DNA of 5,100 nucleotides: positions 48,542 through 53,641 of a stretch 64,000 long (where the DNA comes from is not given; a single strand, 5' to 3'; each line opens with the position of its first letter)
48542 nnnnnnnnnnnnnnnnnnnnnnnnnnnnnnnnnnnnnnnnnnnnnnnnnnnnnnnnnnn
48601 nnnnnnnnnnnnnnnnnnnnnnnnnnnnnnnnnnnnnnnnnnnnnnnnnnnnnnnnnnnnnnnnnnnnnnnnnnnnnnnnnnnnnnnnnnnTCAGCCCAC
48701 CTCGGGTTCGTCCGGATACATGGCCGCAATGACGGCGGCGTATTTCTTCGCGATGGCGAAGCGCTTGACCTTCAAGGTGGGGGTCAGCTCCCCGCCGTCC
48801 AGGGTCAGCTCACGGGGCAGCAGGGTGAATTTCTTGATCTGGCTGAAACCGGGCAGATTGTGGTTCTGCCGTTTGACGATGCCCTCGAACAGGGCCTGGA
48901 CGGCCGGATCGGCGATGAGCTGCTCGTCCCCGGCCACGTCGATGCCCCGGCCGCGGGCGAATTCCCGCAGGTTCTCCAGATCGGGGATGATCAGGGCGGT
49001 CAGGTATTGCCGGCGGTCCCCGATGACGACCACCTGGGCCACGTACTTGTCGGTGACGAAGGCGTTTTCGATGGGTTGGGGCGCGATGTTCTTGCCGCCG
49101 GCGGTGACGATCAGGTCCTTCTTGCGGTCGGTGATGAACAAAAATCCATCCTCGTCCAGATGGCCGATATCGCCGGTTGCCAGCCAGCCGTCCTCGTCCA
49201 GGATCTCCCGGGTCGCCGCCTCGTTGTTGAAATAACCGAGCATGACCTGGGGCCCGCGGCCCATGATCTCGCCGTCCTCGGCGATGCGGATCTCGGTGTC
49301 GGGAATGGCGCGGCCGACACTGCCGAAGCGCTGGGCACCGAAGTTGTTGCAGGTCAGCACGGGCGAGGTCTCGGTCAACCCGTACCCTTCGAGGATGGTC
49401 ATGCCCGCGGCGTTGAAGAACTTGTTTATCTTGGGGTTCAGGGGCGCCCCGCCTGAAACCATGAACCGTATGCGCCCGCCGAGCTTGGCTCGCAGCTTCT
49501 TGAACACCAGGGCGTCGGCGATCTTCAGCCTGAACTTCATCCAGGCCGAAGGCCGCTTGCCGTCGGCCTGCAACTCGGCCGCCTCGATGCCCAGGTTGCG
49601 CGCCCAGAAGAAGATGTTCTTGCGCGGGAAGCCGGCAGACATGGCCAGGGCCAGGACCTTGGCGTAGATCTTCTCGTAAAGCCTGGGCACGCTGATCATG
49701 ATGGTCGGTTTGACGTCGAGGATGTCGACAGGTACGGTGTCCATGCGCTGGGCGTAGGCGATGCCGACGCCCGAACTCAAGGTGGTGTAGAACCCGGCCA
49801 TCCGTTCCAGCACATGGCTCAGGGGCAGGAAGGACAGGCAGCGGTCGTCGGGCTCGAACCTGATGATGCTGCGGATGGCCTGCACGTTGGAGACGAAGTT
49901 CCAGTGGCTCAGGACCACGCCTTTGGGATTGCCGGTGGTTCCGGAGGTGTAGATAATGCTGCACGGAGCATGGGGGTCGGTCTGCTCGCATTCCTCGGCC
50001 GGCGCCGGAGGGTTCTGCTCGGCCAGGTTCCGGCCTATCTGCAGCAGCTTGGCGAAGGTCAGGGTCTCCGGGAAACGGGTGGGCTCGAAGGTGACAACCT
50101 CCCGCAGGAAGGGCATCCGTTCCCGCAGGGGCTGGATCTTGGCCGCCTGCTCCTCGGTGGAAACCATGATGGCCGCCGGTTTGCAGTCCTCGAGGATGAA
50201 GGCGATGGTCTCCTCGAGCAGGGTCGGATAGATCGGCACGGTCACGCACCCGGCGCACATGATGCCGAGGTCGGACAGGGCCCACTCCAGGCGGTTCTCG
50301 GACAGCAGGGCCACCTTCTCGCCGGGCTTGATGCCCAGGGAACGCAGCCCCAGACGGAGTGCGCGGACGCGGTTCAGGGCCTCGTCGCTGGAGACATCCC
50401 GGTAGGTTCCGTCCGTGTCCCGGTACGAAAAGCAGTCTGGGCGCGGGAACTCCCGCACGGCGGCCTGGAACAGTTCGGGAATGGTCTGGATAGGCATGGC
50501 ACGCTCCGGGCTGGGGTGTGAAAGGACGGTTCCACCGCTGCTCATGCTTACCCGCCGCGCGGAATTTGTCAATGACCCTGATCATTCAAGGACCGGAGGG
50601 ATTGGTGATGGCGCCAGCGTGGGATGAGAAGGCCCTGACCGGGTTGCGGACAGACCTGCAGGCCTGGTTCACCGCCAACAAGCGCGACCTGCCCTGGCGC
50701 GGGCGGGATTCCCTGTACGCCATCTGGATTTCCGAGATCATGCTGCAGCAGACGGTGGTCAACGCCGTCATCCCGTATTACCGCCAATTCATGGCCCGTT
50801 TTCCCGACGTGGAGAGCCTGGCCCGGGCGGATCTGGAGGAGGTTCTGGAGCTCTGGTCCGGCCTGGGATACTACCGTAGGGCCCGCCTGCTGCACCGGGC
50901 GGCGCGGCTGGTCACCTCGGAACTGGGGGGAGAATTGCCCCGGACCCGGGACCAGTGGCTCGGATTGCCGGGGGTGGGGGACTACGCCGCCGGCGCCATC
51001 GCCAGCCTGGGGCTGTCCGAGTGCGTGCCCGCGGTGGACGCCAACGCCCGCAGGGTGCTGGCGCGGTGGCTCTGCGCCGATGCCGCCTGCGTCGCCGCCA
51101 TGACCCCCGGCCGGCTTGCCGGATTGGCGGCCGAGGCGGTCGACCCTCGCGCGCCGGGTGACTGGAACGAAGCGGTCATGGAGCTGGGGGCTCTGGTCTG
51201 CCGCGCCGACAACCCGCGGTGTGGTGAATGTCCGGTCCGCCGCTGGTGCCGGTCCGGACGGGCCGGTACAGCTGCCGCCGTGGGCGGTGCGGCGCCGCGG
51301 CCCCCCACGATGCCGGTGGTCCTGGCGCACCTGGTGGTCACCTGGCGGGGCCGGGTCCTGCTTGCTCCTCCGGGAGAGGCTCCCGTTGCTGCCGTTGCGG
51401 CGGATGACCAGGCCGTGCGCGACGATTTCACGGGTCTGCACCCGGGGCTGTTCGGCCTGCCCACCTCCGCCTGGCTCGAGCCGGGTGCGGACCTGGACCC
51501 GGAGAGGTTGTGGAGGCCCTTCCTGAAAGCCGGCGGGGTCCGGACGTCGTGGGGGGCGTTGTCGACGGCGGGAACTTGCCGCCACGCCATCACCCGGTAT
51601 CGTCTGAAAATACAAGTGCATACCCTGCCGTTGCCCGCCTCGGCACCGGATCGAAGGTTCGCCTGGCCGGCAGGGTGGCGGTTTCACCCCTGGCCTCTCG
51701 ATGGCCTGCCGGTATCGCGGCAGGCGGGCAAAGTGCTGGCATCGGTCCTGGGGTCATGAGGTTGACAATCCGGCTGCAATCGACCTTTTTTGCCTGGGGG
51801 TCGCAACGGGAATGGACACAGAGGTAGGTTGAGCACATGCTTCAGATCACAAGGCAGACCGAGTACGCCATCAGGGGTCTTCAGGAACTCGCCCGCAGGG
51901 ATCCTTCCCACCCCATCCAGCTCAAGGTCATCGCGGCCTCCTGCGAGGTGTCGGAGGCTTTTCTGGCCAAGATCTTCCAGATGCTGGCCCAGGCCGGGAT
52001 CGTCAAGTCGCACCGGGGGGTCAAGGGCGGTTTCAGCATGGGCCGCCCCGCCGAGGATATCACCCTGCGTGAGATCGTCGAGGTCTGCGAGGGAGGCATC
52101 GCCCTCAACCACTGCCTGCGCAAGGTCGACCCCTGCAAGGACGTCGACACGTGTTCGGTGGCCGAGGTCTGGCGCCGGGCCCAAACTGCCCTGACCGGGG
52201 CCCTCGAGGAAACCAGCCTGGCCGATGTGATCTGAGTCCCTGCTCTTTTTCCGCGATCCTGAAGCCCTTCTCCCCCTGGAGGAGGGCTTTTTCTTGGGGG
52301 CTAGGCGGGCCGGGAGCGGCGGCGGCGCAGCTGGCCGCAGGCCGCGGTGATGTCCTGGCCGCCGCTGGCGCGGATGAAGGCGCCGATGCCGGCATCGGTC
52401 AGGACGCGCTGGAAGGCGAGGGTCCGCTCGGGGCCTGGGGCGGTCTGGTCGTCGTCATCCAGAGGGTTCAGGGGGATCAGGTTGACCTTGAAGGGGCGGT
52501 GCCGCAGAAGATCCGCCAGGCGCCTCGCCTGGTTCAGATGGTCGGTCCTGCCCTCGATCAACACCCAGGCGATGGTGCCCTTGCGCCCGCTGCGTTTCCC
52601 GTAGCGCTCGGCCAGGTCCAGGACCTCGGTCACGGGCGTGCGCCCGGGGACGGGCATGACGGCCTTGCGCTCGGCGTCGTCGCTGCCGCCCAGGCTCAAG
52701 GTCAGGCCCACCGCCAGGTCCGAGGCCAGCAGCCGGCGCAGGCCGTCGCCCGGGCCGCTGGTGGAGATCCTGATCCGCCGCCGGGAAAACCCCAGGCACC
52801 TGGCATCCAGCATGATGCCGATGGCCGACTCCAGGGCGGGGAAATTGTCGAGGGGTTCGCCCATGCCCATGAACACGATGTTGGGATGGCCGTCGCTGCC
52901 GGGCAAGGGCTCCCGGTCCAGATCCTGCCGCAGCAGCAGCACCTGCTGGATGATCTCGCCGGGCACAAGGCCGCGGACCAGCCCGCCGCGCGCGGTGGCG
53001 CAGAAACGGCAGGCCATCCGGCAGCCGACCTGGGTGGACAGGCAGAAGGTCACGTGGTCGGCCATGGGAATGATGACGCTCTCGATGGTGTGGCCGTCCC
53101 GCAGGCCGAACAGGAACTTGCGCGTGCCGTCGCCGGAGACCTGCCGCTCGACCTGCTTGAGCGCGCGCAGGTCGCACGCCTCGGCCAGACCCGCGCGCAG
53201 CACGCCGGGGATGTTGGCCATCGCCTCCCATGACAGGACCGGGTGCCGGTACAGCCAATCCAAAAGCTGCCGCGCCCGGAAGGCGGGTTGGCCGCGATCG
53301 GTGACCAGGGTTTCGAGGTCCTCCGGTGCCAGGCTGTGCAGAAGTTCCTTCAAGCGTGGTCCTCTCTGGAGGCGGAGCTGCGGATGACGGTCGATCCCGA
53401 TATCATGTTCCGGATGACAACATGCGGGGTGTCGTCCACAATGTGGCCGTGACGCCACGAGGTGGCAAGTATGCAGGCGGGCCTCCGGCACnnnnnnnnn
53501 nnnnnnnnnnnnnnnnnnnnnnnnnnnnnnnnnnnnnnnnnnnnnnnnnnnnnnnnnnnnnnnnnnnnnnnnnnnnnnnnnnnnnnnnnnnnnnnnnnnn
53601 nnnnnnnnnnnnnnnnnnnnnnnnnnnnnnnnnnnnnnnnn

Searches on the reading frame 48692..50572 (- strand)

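Call 17: search_protein_families(library=pfam, proteins=[window:48692-50572:-], max_evalue=0.0001)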
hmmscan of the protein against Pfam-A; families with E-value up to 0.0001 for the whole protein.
window:48692-50572:- (626 aa): 2 families
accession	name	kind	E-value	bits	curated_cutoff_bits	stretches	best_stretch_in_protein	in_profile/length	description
PF00501.34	AMP-binding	-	4.4e-79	266.5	29.9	1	35-448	1-384/384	AMP-binding enzyme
PF23562.2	AMP-binding_C_3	-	7.9e-13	49.3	20.8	1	486-621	2-122/124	AMP-binding enzyme C-terminal domain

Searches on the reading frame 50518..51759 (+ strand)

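Call 63: search_protein_families(library=pfam, proteins=[window:50518-51759:+], max_evalue=0.001)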
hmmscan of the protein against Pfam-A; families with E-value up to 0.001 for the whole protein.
window:50518-51759:+ (413 aa): 2 families
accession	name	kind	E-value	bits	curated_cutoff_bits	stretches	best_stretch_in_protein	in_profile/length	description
PF00730.31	HhH-GPD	-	5.7e-21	75.3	26.2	1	71-189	1-91/108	HhH-GPD superfamily base excision DNA repair protein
PF00633.29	HHH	-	1.6e-05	24.9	24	1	136-163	2-29/30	Helix-hairpin-helix motif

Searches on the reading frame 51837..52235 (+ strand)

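Call 17: search_protein_families(library=pfam, proteins=[window:51837-52235:+], max_evalue=0.0001)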
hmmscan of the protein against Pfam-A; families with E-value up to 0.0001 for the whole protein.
window:51837-52235:+ (132 aa): 1 family
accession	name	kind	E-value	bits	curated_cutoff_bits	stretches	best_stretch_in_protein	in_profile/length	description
PF02082.26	Rrf2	-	1.8e-34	119.2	30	1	4-132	1-130/132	Iron-dependent Transcriptional regulator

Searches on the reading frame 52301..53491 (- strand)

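Call 18: search_protein_families(library=pfam, proteins=[window:52301-53491:-], max_evalue=0.01)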
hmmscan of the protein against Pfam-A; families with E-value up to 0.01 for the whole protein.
window:52301-53491:- (396 aa): 2 families
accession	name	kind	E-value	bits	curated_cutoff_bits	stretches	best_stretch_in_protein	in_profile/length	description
PF04055.27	Radical_SAM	-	3.4e-10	40.8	29.5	1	152-318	2-157/166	Radical SAM superfamily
PF21016.3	RlmN_N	-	4.3e-10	39.6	24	1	52-106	4-58/60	Ribosomal RNA large subunit methyltransferase N-terminal domain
